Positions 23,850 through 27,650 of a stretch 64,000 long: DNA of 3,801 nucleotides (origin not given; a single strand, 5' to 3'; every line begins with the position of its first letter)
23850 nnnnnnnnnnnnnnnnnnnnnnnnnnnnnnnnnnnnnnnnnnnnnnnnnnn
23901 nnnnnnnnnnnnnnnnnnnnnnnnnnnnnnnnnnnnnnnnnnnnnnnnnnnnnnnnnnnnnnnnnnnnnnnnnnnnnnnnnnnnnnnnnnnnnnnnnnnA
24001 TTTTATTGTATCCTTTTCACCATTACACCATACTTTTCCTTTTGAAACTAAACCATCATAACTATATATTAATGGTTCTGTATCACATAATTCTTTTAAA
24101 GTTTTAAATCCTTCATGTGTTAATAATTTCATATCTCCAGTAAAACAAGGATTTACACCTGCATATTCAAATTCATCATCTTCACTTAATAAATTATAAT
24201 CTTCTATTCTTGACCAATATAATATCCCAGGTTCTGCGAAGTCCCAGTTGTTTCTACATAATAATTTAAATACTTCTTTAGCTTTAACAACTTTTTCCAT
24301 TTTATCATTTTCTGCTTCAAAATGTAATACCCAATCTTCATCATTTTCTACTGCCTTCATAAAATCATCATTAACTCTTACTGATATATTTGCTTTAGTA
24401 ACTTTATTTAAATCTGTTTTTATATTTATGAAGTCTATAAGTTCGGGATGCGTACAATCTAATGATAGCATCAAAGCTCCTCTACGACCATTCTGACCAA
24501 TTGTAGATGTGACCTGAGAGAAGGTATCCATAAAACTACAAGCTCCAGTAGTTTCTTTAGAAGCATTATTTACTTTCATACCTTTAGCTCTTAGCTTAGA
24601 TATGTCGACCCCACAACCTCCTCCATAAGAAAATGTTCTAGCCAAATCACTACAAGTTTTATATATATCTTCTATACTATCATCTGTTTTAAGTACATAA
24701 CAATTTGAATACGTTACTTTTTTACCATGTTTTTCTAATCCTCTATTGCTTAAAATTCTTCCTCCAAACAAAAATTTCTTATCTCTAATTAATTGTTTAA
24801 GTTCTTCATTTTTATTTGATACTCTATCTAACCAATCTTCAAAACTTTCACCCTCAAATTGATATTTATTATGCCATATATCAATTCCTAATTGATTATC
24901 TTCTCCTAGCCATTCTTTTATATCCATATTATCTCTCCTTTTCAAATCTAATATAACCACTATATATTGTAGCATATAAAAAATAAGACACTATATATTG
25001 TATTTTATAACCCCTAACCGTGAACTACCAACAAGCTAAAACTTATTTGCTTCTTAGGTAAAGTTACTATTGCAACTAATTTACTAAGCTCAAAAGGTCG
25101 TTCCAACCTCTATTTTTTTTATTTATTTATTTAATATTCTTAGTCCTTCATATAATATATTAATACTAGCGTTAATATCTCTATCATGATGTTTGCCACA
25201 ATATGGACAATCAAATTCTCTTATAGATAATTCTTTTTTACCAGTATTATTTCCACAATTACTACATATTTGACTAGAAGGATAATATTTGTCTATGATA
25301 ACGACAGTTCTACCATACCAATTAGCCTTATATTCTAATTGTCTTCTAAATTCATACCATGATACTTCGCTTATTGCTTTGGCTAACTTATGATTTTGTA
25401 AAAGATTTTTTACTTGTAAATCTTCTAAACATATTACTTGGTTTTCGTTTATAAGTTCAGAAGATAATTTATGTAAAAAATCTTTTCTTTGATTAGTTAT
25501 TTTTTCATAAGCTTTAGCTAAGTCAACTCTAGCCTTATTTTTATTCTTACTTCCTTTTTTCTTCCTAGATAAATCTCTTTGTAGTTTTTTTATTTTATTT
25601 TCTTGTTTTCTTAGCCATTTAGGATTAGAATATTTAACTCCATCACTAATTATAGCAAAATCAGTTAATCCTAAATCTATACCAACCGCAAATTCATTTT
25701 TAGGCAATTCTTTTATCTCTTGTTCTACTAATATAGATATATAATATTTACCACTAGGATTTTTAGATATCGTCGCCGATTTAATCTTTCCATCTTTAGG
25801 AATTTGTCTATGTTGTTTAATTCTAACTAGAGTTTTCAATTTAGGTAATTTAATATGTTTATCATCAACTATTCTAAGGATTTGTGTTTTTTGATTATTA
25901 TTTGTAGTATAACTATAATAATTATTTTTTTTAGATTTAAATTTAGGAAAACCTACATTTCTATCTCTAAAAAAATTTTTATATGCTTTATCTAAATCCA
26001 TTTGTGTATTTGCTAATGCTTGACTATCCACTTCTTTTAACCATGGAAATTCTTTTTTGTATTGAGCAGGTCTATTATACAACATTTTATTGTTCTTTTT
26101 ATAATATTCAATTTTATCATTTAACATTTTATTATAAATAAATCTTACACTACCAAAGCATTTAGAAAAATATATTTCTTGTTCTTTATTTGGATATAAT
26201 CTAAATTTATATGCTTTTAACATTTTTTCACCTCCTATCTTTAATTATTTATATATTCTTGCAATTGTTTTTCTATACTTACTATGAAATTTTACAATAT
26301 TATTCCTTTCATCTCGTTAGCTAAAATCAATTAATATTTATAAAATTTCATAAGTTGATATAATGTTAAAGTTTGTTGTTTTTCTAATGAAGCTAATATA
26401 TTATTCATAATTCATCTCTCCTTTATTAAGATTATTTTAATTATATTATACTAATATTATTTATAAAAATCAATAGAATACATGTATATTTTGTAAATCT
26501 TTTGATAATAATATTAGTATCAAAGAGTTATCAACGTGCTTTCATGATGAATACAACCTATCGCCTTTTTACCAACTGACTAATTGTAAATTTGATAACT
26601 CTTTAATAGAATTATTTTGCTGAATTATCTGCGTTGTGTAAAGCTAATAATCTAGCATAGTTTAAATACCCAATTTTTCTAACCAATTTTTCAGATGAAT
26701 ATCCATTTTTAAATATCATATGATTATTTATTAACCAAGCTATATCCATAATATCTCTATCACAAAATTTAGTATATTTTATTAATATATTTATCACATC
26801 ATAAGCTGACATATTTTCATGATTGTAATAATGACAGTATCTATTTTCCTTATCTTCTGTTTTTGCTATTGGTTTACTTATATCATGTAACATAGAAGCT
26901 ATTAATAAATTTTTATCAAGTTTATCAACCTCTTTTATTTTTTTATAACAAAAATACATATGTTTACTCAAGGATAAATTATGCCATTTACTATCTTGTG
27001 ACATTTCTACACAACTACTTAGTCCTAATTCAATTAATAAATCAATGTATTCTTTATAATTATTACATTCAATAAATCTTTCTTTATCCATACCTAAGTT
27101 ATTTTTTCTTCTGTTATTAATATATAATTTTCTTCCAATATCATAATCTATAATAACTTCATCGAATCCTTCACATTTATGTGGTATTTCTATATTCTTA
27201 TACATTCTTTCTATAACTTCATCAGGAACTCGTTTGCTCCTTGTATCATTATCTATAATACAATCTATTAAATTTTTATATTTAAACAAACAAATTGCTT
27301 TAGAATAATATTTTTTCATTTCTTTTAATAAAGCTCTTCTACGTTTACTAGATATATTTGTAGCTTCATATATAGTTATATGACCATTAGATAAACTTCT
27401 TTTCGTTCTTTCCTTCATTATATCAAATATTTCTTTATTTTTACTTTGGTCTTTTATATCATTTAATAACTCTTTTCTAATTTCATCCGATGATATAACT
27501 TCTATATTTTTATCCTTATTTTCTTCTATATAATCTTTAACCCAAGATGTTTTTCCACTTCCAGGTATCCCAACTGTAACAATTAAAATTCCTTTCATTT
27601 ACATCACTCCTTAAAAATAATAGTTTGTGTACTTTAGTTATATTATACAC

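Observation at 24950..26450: Solo TnpB (IS605-family RNA-guided nuclease) with a structured 3' omega-RNA region, lodged between RNR and a repair kinase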

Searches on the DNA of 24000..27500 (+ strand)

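Call 4: search_rna_families(source=window, start=24000, end=27500, threshold=evalue, max_evalue=10, show_alignments=3)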
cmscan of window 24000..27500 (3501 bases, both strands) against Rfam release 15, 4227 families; matches with E-value up to 10: 3.
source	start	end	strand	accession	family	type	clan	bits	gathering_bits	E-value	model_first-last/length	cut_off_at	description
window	25288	25375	+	RF01197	snR39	Gene; snRNA; snoRNA; CD-box;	CL00054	23.1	40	0.68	1-95/95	no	Small nucleolar RNA snR39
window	24432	24457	+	RF01081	SBWMV1_UPD-PKe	Cis-reg;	-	20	38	3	1-26/26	no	Pseudoknot of upstream pseudoknot domain (UPD) of the 3'UTR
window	24326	24348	-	RF01133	sR3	Gene; snRNA; snoRNA; CD-box;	-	11.9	41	9.9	1-55/55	no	Small nucleolar RNA sR3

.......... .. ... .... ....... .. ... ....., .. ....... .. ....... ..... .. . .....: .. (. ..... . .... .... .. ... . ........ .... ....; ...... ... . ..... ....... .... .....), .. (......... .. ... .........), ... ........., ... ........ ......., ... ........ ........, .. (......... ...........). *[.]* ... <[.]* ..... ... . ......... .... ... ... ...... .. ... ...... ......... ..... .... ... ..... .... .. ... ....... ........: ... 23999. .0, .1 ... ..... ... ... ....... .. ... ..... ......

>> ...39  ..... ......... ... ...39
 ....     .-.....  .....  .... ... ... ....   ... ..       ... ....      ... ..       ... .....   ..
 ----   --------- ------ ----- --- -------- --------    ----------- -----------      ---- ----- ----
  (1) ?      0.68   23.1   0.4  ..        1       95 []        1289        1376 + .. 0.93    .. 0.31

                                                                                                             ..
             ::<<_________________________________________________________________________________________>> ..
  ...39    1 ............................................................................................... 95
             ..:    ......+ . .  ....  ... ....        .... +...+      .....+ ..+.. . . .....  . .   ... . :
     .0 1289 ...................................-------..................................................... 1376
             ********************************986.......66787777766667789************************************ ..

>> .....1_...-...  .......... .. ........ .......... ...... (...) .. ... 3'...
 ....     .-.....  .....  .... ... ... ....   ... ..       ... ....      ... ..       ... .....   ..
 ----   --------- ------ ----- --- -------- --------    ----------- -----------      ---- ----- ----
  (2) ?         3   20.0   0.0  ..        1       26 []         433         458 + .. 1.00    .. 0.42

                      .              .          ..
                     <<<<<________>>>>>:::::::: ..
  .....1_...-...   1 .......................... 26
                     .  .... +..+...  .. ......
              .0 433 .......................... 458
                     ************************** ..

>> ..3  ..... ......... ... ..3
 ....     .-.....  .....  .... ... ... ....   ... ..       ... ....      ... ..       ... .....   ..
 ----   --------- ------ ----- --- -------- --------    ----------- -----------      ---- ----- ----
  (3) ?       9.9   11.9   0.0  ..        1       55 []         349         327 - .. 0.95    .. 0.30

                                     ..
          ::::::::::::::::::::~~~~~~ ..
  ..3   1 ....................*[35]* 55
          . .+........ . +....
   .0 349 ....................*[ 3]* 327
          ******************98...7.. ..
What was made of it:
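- On TnpB (IS200/IS605-family OMEGA RNA-guided nuclease): There was no Rfam match because no such family is curated there (call 4).
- Tried and rejected: An evalue-threshold scan of 24000-27500 found nothing relevant (call 4).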

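Call 5: search_dna_similar(query=window:24700-26700:+, collection=phages, mode=near)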
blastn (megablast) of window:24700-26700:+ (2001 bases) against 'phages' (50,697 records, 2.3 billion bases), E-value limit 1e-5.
No match.
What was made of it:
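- Tried and rejected: A search of 24700-26700 against annotated phages found nothing (call 5).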

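Call 49: build_rna_model(alignment_id=A4, structure=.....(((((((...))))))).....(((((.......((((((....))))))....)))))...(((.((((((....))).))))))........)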
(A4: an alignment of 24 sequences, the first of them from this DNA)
Model R1 built from alignment A4 (24 sequences, 99 columns); structure: as given.
model positions 98; base pairs 27; branch points 2; effective number of sequences 1.64; information 0.59 bits per position. Calibrated on 0.2 Mb of random sequence (short: E-values are rough).
structure used (alignment columns):
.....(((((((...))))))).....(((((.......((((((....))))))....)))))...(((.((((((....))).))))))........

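Call 50: search_with_rna_model(model_id=R1, source=window, filters=off, max_evalue=10, show_alignments=2)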
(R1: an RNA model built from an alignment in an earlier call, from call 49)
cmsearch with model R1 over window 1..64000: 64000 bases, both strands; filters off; matches with E-value up to 10: 10.
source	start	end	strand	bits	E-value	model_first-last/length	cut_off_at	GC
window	25020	25115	-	84.8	3.3e-15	1-98/98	no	0.33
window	12966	13022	+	14.8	0.44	1-98/98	no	0.28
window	53143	53184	-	11.3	2.2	1-98/98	no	0.19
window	1646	1738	+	11.1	2.4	1-98/98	no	0.3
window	39578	39647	-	11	2.5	1-98/98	no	0.23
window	90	185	-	11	2.6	1-98/98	no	0.27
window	60841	60907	-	10.8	2.8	1-98/98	no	0.27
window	15314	15377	-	10.6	3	1-98/98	no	0.27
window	12392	12416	-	8.8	7.1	35-59/98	no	0.16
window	21093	21166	-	8.7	7.5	1-98/98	no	0.28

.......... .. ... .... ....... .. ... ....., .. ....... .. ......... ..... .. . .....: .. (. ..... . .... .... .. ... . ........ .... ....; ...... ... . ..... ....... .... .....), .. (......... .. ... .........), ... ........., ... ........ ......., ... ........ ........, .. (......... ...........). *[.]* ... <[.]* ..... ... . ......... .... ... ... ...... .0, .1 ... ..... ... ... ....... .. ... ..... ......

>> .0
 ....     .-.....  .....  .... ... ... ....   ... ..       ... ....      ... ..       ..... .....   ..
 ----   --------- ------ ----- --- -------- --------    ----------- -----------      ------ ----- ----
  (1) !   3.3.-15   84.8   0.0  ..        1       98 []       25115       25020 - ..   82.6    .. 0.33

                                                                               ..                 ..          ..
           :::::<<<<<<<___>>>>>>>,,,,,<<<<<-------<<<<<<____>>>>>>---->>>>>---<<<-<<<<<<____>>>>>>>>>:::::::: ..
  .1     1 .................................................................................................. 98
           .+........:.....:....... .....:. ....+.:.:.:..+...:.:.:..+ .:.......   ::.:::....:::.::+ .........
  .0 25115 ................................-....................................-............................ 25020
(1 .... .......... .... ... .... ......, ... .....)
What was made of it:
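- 25020..25115 (-): Structured core of the omega-RNA (reRNA) scaffold. It has four helices and ends in the invariant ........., which is the right end of the element. The 5' end of the RNA is not defined and probably lies inside the 3' end of tnpB. Model R1 scores 84.8 bits here and gives no other hit below E=0.4 in the window (call 50).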

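Call 51: search_with_rna_model(model_id=R1, sources=[L003, L007, L009, L012, L013, L014, L015, L016, L017, L018, L019, L020, L021, L022, L023, L024, L025, L026, L027, L028, L029, L030, L031, L032, L033, L034, L035, L036, L037, L038, L039, L040, L041, L042, L043, L044, L045, L046, L047, L048, L049, L050, L051, L052, L053, L054, L055, L056, L057, L058, L059, L060, L061, L062, L063, L064, L065, L066, L067, L068, L069, L070, L071, L072, L073, L074, L075, L076, L077, L078, L079, L080, L081, L082, L083, L084, L085, L086, L087, L088, L089, L090, L091, L092, L093, L094, L095, L096, L097, L098, L099, L100], max_evalue=0.001, make_alignment=true)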
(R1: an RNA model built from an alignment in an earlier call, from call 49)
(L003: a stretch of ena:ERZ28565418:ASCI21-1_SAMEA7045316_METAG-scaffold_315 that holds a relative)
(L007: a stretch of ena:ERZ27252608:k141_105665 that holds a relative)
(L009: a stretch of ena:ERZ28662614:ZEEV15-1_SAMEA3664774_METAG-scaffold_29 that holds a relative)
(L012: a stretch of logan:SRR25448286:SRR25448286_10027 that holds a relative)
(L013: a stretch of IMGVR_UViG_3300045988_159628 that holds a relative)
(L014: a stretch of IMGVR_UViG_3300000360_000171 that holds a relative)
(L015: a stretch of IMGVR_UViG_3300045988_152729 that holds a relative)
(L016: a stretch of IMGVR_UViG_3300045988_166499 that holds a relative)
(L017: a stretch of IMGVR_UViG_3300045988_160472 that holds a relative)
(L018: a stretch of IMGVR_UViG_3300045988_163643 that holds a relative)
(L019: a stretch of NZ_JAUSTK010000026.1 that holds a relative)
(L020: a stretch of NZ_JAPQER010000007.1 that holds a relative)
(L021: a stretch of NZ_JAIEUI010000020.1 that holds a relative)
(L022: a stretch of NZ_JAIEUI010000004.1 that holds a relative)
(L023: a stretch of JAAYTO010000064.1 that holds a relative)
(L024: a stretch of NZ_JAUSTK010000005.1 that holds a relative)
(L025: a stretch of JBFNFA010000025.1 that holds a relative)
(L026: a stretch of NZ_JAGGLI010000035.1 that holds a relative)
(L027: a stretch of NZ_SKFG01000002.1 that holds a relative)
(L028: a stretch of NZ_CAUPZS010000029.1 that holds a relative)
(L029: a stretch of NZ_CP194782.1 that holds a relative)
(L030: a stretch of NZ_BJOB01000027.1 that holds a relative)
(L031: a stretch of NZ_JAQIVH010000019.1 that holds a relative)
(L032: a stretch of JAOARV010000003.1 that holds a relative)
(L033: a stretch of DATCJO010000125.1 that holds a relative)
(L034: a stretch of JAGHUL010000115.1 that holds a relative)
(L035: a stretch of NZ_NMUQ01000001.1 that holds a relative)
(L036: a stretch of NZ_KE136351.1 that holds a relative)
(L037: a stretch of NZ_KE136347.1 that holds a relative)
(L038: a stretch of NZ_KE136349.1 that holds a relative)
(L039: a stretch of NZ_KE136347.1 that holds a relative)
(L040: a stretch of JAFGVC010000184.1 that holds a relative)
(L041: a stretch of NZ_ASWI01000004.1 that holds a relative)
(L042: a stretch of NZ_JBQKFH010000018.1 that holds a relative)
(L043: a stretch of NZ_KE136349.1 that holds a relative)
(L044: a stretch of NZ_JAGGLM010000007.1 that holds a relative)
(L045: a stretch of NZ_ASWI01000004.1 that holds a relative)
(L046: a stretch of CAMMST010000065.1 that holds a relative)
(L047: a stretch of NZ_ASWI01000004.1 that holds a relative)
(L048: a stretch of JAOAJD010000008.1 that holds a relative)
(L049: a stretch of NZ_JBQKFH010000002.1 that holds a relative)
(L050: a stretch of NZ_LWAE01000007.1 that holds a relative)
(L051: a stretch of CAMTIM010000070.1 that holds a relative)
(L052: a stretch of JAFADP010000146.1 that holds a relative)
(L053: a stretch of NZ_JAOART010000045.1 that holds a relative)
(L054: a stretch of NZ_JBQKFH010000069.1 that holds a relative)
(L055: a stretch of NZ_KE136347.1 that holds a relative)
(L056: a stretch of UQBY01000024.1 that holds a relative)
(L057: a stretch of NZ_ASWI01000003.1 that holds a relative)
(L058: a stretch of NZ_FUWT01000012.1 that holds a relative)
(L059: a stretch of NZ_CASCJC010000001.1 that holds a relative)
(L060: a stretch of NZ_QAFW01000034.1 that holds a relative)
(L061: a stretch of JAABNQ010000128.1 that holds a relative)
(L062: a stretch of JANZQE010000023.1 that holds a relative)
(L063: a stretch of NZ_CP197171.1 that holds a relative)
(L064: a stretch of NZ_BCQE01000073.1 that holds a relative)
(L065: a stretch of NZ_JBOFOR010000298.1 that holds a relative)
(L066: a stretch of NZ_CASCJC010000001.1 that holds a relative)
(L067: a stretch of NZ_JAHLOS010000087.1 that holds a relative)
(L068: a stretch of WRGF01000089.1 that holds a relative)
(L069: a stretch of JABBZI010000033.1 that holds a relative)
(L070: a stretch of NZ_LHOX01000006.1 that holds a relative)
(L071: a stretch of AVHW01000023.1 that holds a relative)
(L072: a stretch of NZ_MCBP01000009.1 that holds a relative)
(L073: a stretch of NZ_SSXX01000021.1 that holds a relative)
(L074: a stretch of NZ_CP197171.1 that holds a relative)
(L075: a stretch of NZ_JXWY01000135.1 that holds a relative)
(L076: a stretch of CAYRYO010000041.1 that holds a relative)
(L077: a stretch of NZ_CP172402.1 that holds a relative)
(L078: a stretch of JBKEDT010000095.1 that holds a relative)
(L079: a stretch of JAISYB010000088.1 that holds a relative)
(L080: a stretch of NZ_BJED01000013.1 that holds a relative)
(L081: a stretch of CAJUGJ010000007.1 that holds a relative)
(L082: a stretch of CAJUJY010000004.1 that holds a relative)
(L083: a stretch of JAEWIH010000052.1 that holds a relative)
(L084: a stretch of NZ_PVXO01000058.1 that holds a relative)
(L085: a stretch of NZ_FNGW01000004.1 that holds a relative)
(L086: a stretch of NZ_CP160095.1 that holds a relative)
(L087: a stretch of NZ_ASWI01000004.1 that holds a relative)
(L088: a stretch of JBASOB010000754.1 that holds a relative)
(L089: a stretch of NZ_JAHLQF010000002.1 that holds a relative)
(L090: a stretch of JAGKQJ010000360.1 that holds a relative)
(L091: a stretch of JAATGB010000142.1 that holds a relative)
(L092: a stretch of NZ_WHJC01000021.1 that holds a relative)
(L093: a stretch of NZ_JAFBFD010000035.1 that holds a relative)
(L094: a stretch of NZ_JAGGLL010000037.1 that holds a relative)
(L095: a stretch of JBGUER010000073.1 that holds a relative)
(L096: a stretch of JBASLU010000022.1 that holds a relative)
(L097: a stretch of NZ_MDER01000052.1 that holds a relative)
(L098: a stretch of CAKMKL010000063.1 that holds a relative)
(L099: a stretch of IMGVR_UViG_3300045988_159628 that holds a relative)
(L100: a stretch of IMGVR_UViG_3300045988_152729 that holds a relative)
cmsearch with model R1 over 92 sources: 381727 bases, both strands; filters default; matches with E-value up to 0.001: 82.
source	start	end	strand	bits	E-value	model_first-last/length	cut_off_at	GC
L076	2611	2708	+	110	1.6e-19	1-98/98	no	0.44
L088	1980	2077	+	109.9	1.7e-19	1-98/98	no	0.44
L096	2083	2180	+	109.9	1.7e-19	1-98/98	no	0.44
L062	2016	2113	+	108.6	3.1e-19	1-98/98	no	0.42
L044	2600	2697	+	108.3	3.7e-19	1-98/98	no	0.41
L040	2597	2694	+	103.5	3.4e-18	1-98/98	no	0.48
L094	2601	2697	+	102.6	5.2e-18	1-98/98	no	0.48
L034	2576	2673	+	100.8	1.2e-17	1-98/98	no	0.46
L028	2600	2697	+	100.4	1.4e-17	1-98/98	no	0.44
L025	2585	2682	+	100.3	1.4e-17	1-98/98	no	0.43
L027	2582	2678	+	98.2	4e-17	1-98/98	no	0.46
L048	2578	2674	+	97.7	5e-17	1-98/98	no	0.52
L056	2599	2696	+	97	6.9e-17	1-98/98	no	0.42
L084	2601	2697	+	96.5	8.6e-17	1-98/98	no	0.45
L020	2604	2701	+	96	1.1e-16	1-98/98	no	0.41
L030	2600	2697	+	94.3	2.4e-16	1-98/98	no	0.42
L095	2601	2697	+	94.3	2.4e-16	1-98/98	no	0.46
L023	2580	2677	+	92.8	4.7e-16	1-98/98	no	0.48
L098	2582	2678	+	92.4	5.8e-16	1-98/98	no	0.47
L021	2055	2151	+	92.2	6.3e-16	1-98/98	no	0.51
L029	2586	2682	+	91.9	7.3e-16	1-98/98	no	0.52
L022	2583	2679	+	90.9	1.1e-15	1-98/98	no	0.49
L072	2581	2677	+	90.8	1.2e-15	1-98/98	no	0.46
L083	1900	1998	+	90.7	1.3e-15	1-98/98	no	0.41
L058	1130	1232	+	89.3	2.4e-15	1-98/98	no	0.48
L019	2582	2678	+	89.1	2.7e-15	1-98/98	no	0.49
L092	2603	2708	+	89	2.8e-15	1-98/98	no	0.42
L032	2594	2696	+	88.6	3.4e-15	1-98/98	no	0.47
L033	1873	1969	+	88.5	3.6e-15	1-98/98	no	0.56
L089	2600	2701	+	86.9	7.4e-15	1-98/98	no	0.4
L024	2582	2678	+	86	1.1e-14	1-98/98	no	0.51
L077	2596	2698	+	85.9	1.2e-14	1-98/98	no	0.49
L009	4097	4192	+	85.9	1.2e-14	1-98/98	no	0.36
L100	2364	2459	+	85.9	1.2e-14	1-98/98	no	0.36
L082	2585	2682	+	85.7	1.3e-14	1-98/98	no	0.46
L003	4099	4194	+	83.7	3.3e-14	1-98/98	no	0.32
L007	4099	4194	+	83.7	3.3e-14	1-98/98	no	0.32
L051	2602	2700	+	83.7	3.3e-14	1-98/98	no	0.41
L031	2589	2685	+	82.8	4.9e-14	1-98/98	no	0.49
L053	2594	2699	+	82.3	6.3e-14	1-98/98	no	0.49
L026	2606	2714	+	80.5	1.5e-13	1-98/98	no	0.46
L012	4109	4204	+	79.2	2.6e-13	1-98/98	no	0.32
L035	2582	2689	+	77.4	6.3e-13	1-98/98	no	0.46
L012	2865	2960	+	77.3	6.6e-13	1-98/98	no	0.36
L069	2599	2713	+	75.1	1.8e-12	1-98/98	no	0.41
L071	2599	2713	+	75.1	1.8e-12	1-98/98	no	0.41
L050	2599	2701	+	73.9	3.2e-12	1-98/98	no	0.49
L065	1115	1229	+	73.4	3.9e-12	1-98/98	no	0.42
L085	2600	2714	+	73.2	4.3e-12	1-98/98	no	0.41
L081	2580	2670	+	68.1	4.6e-11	1-98/98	no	0.44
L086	2642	2759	+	43.3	4.7e-06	1-98/98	no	0.36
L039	2644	2793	+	41.7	9.6e-06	1-98/98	no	0.42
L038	2644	2793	+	41.7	9.7e-06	1-98/98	no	0.42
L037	2644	2793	+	41.7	9.7e-06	1-98/98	no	0.41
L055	2644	2793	+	41.7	9.7e-06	1-98/98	no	0.41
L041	2643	2792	+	41.6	1e-05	1-98/98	no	0.41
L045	2643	2792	+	41.6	1e-05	1-98/98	no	0.41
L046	1345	1494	+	41.6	1e-05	1-98/98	no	0.41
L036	2644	2793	+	41.4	1.1e-05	1-98/98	no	0.42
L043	2644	2793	+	41.4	1.1e-05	1-98/98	no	0.42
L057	2642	2791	+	40.4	1.8e-05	1-98/98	no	0.4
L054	2642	2791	+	40.4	1.8e-05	1-98/98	no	0.41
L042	1642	1791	+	40.4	1.8e-05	1-98/98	no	0.42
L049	2642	2791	+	40.4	1.8e-05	1-98/98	no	0.41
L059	2642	2791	+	40.4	1.8e-05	1-98/98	no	0.44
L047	2651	2800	+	40.4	1.8e-05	1-98/98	no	0.43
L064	1742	1891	+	40.2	2e-05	1-98/98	no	0.44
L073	1765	1914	+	40.2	2e-05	1-98/98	no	0.44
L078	2642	2791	+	40.2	2e-05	1-98/98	no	0.45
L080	2642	2791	+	40.1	2.1e-05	1-98/98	no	0.45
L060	2627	2776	+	39.8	2.3e-05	1-98/98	no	0.45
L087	2642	2791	+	39.7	2.5e-05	1-98/98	no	0.41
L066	2642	2791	+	38.5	4.3e-05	1-98/98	no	0.43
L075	2536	2705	+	38.4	4.6e-05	1-98/98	no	0.41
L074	2647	2796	+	37.3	7.4e-05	1-98/98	no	0.45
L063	2647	2796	+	37.3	7.4e-05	1-98/98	no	0.45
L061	1693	1842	+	36.7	0.0001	1-98/98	no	0.45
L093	2642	2791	+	36.4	0.00011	1-98/98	no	0.47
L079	1269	1418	+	36.2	0.00012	1-98/98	no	0.43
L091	2512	2663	+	36.2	0.00013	1-98/98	no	0.42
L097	2641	2790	+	33.9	0.00037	1-98/98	no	0.4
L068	1684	1837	+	33.3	0.00047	1-98/98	no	0.49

Alignment A5: 82 matches aligned to the model, 232 columns, each read 5' to 3' on its own strand. Consensus structure (alignment columns), stored with it:
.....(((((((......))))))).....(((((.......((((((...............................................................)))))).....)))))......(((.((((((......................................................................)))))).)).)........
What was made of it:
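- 25020..25115 (-): R1 hits follow tnpB in every occupied locus searched and are absent from empty-site loci (call 51).
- On TnpB (IS200/IS605-family OMEGA RNA-guided nuclease): Model R1 gives one hit in the window, at 25115->25020 (call 50), and hits after tnpB in 80 other loci (call 51).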
